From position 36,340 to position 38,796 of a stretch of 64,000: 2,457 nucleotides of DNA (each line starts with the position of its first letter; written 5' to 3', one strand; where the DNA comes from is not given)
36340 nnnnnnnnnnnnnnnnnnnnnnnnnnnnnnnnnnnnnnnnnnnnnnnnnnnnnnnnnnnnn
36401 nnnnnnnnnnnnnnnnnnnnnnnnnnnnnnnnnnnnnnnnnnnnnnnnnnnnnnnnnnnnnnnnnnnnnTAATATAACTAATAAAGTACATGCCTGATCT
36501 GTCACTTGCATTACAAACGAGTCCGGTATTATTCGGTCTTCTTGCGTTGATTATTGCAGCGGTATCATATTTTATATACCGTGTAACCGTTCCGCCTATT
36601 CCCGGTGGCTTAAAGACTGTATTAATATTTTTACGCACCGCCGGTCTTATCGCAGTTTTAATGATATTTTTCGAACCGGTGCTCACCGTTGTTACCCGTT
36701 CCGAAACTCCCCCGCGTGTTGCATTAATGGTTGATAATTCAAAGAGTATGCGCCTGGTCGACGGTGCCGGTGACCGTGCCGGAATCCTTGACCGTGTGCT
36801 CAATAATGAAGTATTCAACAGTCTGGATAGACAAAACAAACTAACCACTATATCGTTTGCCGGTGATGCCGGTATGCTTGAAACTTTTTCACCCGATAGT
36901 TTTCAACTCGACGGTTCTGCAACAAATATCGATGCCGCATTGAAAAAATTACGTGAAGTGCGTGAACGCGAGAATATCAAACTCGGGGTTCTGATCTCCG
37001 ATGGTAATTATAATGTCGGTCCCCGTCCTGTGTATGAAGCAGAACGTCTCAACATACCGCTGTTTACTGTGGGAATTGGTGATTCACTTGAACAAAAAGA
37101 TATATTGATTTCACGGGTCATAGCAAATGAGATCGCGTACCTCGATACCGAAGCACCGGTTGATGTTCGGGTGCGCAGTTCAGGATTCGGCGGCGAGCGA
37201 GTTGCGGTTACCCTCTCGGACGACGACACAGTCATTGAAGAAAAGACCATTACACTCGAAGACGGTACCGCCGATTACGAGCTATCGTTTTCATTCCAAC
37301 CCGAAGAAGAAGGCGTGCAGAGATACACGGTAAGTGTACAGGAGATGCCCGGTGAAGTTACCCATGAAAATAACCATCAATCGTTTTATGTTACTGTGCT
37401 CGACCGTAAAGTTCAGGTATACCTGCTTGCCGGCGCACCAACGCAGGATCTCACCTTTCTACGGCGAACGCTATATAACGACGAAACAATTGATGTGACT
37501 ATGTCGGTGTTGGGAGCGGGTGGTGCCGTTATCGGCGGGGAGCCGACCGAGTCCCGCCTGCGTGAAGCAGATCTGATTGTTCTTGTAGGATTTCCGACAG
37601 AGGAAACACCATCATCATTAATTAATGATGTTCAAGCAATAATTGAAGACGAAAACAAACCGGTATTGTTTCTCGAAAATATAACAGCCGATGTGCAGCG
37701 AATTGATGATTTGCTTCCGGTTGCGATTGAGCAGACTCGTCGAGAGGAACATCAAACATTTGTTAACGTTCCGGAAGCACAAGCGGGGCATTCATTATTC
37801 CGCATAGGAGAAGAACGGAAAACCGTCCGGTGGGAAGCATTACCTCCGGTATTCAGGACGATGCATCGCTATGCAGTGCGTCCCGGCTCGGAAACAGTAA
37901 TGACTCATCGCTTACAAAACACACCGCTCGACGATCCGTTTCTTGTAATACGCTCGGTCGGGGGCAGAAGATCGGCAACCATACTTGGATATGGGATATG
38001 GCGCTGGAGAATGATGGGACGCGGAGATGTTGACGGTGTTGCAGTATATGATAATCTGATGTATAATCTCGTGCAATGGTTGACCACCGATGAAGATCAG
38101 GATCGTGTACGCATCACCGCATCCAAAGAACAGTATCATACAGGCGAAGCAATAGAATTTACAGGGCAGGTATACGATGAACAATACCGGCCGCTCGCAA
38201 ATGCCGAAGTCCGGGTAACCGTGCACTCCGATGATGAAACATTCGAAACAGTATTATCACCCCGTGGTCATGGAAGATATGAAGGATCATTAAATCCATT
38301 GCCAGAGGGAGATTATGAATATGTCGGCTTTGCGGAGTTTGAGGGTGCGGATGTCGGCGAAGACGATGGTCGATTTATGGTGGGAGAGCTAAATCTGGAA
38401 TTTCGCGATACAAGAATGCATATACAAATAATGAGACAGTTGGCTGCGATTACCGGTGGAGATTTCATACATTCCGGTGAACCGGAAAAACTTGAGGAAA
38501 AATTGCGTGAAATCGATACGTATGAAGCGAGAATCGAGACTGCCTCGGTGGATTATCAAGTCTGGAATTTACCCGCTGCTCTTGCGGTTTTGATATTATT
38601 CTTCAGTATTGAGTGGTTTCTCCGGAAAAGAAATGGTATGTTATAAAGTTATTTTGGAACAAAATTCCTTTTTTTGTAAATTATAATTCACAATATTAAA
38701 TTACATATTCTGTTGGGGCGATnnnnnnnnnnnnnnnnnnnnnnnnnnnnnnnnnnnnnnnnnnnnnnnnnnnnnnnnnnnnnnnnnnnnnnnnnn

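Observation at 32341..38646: Three-gene Bat/MoxR-associated-like membrane operon built around a 1132-aa coiled-coil transmembrane protein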

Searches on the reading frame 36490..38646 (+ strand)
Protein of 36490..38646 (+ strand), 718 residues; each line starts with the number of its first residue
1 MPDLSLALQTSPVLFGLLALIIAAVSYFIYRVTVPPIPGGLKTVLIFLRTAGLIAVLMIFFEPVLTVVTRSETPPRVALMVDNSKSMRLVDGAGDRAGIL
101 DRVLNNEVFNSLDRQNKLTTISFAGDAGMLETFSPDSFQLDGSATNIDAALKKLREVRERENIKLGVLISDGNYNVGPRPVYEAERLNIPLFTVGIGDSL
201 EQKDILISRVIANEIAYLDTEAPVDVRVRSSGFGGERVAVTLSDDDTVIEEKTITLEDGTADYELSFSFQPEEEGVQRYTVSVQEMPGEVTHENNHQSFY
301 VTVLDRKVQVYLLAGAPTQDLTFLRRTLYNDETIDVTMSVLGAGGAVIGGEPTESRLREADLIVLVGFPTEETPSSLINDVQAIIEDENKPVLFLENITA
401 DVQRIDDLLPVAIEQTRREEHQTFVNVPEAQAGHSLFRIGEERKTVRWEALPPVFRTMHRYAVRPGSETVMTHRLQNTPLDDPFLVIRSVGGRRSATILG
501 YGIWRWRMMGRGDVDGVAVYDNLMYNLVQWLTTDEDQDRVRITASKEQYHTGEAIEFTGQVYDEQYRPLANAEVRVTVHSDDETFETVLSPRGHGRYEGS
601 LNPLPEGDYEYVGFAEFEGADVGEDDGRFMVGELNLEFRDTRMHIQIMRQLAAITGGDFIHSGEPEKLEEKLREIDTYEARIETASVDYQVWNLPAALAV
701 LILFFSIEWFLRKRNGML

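Call 5: search_protein_families(library=pfam, proteins=[window:36490-38646:+], max_evalue=0.01)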
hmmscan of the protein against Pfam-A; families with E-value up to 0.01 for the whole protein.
window:36490-38646:+ (718 aa): 3 families
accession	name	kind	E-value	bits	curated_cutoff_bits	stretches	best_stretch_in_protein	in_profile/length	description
PF13620.12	CarboxypepD_reg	-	0.00043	21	32.3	0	558-610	3-51/82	Carboxypeptidase regulatory-like domain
PF00092.34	VWA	-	0.00047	20.9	23.8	1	140-202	74-145/174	von Willebrand factor type A domain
PF13519.12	VWA_2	-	0.0011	20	27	1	77-172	1-106/107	von Willebrand factor type A domain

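Call 6: search_protein_families(library=ncbifam, proteins=[window:36490-38646:+], max_evalue=0.01)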
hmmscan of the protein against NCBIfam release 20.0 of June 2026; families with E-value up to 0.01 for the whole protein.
window:36490-38646:+ (718 aa): 1 family
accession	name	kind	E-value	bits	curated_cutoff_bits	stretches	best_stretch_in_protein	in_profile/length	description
NF047508.1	VWA_BatA_Lepto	exception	0.004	16.2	380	0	645-710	239-305/315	VWA domain-containing protein BatA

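Call 26: find_homologous_proteins(query=window:36490-38646:+, max_evalue=0.00001)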
Query window:36490-38646:+ (718 aa): 79 proteins with E <= 0.00001 among 8000 candidates.
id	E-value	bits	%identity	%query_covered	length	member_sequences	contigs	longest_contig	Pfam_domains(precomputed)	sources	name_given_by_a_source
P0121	0.0e+0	1602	100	100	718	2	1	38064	-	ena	-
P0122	0.0e+0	1414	87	100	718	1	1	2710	-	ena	-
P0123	0.0e+0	1414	87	100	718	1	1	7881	-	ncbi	-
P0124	0.0e+0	1410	87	100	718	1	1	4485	-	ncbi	-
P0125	0.0e+0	1395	86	100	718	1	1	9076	-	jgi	-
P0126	0.0e+0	1309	79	100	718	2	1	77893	-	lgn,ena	-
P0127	0.0e+0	1278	78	100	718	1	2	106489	-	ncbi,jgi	-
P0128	0.0e+0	1274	77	100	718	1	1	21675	-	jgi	-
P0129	0.0e+0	1254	75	100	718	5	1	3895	-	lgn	-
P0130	0.0e+0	1249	75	100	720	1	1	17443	-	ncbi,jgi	-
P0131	0.0e+0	1247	76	100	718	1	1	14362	-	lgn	-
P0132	0.0e+0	1247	75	100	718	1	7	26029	-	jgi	jgi:hypothetical protein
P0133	0.0e+0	1246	75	100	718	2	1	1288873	-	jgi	jgi:hypothetical protein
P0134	0.0e+0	1240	75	100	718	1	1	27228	-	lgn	-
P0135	0.0e+0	1188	70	100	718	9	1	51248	-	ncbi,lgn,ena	-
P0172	1.0e-145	505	35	100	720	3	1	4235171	-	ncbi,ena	-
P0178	2.2e-133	464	33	100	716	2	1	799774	-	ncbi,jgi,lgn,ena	ncbi:MAG: vWA domain-containing protein [Bacteroidota bacterium]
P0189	9.3e-36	142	23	91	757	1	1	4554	PF07090.18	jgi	jgi:uncharacterized membrane protein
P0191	5.3e-33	132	23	94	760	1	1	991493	PF07090.18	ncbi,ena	-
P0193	3.6e-31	126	23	98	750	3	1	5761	PF07090.18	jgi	-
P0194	1.4e-29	121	22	89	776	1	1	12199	PF07090.18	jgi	jgi:uncharacterized membrane protein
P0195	2.5e-28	117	23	98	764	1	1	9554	PF07090.18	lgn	-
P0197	5.6e-24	103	22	73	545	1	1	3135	PF07090.18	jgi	jgi:uncharacterized membrane protein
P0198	7.0e-12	63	22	97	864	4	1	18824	PF07090.18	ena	-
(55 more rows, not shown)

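Call 27: find_encoding_contigs(protein=P0172, flank=10000, max_places=1)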
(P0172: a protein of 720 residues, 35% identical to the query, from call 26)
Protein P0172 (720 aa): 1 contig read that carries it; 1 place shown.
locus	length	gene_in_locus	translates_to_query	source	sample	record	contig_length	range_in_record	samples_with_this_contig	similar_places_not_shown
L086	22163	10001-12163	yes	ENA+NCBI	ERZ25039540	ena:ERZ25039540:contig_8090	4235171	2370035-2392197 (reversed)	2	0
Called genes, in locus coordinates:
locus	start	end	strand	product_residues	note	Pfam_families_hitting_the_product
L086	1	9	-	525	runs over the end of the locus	PF07719:TPR_2 (faint), PF14853:Fis1_TPR_C (faint), PF03735:ENT (faint), PF00072:Response_reg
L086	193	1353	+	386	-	PF02350:Epimerase_2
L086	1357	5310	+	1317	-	PF10096:DUF2334, PF08532:Glyco_hydro_42M (faint)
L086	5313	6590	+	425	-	PF13506:Glyco_transf_21, PF00535:Glycos_transf_2, PF10111:Glyco_tranf_2_2, PF13641:Glyco_tranf_2_3, PF13632:Glyco_trans_2_3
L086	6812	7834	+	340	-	PF00493:MCM (weak), PF20030:bpMoxR, PF00004:AAA (weak), PF07726:AAA_3, PF07728:AAA_5, PF17863:AAA_lid_2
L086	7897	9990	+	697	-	PF00082:Peptidase_S8, PF18962:Por_Secre_tail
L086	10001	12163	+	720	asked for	-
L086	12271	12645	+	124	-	PF04241:DUF423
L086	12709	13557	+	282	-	PF11138:DUF2911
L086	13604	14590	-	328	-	PF01515:PTA_PTB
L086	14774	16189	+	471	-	PF00919:UPF0004, PF04055:Radical_SAM, PF01938:TRAM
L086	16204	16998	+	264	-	PF05036:SPOR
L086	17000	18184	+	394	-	PF00158:Sigma54_activat, PF14532:Sigma54_activ_2, PF07728:AAA_5 (weak), PF25601:AAA_lid_14, PF02954:HTH_8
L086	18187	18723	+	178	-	PF04390:LptE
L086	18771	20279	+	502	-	PF13506:Glyco_transf_21, PF13641:Glyco_tranf_2_3, PF00535:Glycos_transf_2, PF13632:Glyco_trans_2_3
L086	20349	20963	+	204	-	PF14559:TPR_19 (faint), PF07719:TPR_2 (faint)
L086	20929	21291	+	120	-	-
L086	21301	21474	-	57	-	PF01649:Ribosomal_S20p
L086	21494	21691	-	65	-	-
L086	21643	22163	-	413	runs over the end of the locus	PF13623:SurA_N_2 (weak), PF13624:SurA_N_3, PF13145:Rotamase_2, PF13616:Rotamase_3, PF00639:Rotamase, PF13616:Rotamase_3, PF00639:Rotamase, PF13145:Rotamase_2, +1 more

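Call 28: find_encoding_contigs(protein=P0178, flank=10000, max_places=1)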
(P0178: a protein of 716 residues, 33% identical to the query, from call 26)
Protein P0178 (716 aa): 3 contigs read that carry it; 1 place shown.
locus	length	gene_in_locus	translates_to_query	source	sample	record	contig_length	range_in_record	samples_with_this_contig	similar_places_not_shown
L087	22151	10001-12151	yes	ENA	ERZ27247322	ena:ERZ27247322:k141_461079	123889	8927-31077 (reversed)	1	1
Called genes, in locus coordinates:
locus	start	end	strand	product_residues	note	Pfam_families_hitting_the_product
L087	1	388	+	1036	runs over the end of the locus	PF00873:ACR_tran, PF03176:MMPL (weak)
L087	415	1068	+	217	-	PF04542:Sigma70_r2, PF08281:Sigma70_r4_2, PF04545:Sigma70_r4, PF13384:HTH_23 (faint)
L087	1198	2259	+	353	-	PF04773:FecR, PF16344:FecR_C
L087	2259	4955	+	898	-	PF07660:STN (faint), PF13620:CarboxypepD_reg, PF13715:CarbopepD_reg_2, PF07715:Plug (weak)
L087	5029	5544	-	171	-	PF01797:Y1_Tnp (faint)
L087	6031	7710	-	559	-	PF04851:ResIII, PF00270:DEAD, PF00271:Helicase_C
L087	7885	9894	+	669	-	PF00082:Peptidase_S8, PF18962:Por_Secre_tail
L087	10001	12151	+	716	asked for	-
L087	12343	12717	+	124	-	PF04241:DUF423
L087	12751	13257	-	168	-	PF11810:DUF3332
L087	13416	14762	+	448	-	PF13088:BNR_2 (faint), PF14870:PSII_BNR (faint), PF02012:BNR (faint), PF15902:Sortilin-Vps10 (weak), PF18962:Por_Secre_tail, PF13860:FlgD_ig (weak)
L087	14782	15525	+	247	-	PF12811:BaxI_1, PF01027:Bax1-I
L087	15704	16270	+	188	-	PF04011:LemA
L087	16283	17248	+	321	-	PF01435:Peptidase_M48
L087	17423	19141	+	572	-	PF13429:TPR_15 (faint), PF25058:ARM_TT21 (faint), PF25063:ARM_TT21_C (faint), PF13432:TPR_16 (weak), PF23914:TPR_CcmH_CycH, PF14559:TPR_19, PF23914:TPR_CcmH_CycH (weak), PF00515:TPR_1 (weak), +21 more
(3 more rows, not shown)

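Call 29: find_encoding_contigs(protein=P0191, flank=10000, max_places=1)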
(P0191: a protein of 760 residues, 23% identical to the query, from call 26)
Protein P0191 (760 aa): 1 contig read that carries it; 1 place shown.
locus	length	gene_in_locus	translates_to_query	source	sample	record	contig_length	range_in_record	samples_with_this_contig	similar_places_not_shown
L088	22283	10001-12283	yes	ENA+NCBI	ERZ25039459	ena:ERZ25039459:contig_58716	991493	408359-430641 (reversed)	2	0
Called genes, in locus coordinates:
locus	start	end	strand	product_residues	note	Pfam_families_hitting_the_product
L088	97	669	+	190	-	PF05685:Uma2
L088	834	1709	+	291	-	PF04055:Radical_SAM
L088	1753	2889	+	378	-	PF14559:TPR_19 (weak), PF02230:Abhydrolase_2, PF03959:FSH1 (weak)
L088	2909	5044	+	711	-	PF07715:Plug, PF00593:TonB_dep_Rec_b-barrel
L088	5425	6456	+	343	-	PF01073:3Beta_HSD, PF01370:Epimerase, PF02719:Polysacc_synt_2, PF04321:RmlD_sub_bind, PF05368:NmrA, PF13460:NAD_binding_10, PF16363:GDP_Man_Dehyd, PF07993:NAD_binding_4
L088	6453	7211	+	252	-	PF02544:Steroid_dh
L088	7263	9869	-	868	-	PF13428:TPR_14 (faint), PF13432:TPR_16 (faint), PF07719:TPR_2 (faint), PF13181:TPR_8 (faint), PF13431:TPR_17 (faint), PF14559:TPR_19 (weak), PF13485:Peptidase_MA_2, PF23914:TPR_CcmH_CycH (weak)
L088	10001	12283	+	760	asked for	PF07090:GATase1_like (weak)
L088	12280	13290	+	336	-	PF01650:Peptidase_C13 (weak)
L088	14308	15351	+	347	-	PF20030:bpMoxR, PF07726:AAA_3, PF07728:AAA_5, PF17863:AAA_lid_2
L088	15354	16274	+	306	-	PF01882:DUF58, PF13519:VWA_2 (weak)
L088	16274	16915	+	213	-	PF07584:BatA, PF00092:VWA, PF13519:VWA_2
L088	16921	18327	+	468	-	-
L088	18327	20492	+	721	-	PF13779:DUF4175 (weak)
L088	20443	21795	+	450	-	-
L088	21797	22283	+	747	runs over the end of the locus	PF01734:Patatin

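Call 40: search_protein_families(library=pfam, proteins=[L088:10001-12283:+, L088:12280-13290:+, L088:16274-16915:+, L088:16921-18327:+, L088:18327-20492:+, L088:20443-21795:+, L086:10001-12163:+], max_evalue=0.01)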
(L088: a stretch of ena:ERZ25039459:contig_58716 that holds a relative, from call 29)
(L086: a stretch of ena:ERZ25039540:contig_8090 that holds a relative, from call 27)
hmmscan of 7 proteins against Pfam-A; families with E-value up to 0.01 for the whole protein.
L088:10001-12283:+ (760 aa): 3 families
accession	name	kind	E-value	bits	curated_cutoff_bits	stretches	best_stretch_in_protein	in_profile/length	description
PF07090.17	GATase1_like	-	8.3e-08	32.5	27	1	377-576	49-246/247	Putative glutamine amidotransferase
PF01835.25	MG2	-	0.00058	20.6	32.8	1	595-662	14-83/96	MG2 domain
PF00092.34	VWA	-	0.0014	19.3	23.8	1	160-223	73-143/174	von Willebrand factor type A domain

L088:12280-13290:+ (336 aa): 1 family
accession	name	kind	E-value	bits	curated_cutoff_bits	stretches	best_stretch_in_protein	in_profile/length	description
PF01650.23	Peptidase_C13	-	1.2e-05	25.5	22.8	1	104-232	105-243/258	Peptidase C13 family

L088:16274-16915:+ (213 aa): 4 families
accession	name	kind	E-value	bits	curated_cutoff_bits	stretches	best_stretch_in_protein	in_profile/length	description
PF07584.16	BatA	-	1.6e-21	77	25.9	1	1-76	1-77/77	Aerotolerance regulator N-terminal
PF13519.12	VWA_2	-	1.6e-17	64.5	27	1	94-196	1-107/107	von Willebrand factor type A domain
PF00092.34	VWA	-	1.2e-10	42.3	23.8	1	94-194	2-112/174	von Willebrand factor type A domain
PF01882.25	DUF58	-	0.001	18.8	23.4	1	92-200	36-150/216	Protein of unknown function DUF58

L088:16921-18327:+ (468 aa): 0 families

L088:18327-20492:+ (721 aa): 1 family
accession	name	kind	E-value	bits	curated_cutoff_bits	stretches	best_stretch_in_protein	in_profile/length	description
PF13779.11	DUF4175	-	3.8e-17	62.1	27.3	2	258-449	167-337/825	Domain of unknown function (DUF4175)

L088:20443-21795:+ (450 aa): 0 families

L086:10001-12163:+ (720 aa): 1 family
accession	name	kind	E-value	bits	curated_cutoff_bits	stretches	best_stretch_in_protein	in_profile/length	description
PF13115.11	YtkA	-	0.0043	18.1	25.9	0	546-614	13-83/85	YtkA-like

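Call 48: search_solved_structures(query=window:36490-38646:+, max_evalue=1)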
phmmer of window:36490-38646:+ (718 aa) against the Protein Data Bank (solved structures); distinct sequences matched with E-value up to 1: 0.

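Call 65: predict_structure(alignment_id=A4)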
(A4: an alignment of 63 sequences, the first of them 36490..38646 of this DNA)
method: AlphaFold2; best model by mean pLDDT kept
length: 718 residues; sequences in the alignment: 63
mean_pLDDT: 85.5   pTM: 0.52
mean pLDDT of the five models: 85.5, 84.6, 83.6, 83.5, 83.1
residues with pLDDT >= 90: 244; 70-90: 436; 50-70: 35; < 50: 3
segments of 3 or more residues with pLDDT < 50: none
pLDDT, mean of each block of 10 residues (from residue 1): 77 87 87 73 88 89 84 90 88 86 89 90 88 85 87 91 92 82 89 89 84 78 89 87 88 89 90 83 86 83 78 93 92 86 80 87 93 90 89 93 91 88 88 73 68 91 87 87 90 87 89 80 89 66 80 83 72 89 88 84 85 87 85 67 89 93 87 84 82 85 90 79
secondary structure, 60 per line:
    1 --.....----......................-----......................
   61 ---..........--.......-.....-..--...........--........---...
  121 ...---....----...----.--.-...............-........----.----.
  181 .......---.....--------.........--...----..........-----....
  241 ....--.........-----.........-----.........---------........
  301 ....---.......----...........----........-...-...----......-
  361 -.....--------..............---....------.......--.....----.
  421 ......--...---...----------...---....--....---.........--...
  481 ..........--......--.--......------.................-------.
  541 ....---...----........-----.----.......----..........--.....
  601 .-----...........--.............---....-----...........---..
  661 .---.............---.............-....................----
elements in order (helices of 4 or more, strands of 3 or more residues): E3-7 H12-33 H39-60 E64-73 E76-82 H85-88 H96-104 H107-114 E118-123 E127-130 H147-161 E163-170 H180-187 E191-195 E204-212 E215-217 E222-231 E237-244 E247-255 E261-269 E275-283 E296-304 E308-314 H319-329 E334-341 E347-349 H354-359 E362-366 H375-388 E392-395 H402-408 E411-415 E420-426 E454-457 E460-463 E467-475 E478-490 E493-498 H504-509 H516-532 E540-544 E548-550 E555-562 E573-579 E584-593 E596-601 E607-617 E620-632 H636-639 H645-655 E659-661 H665-677 E681-690 H695-714
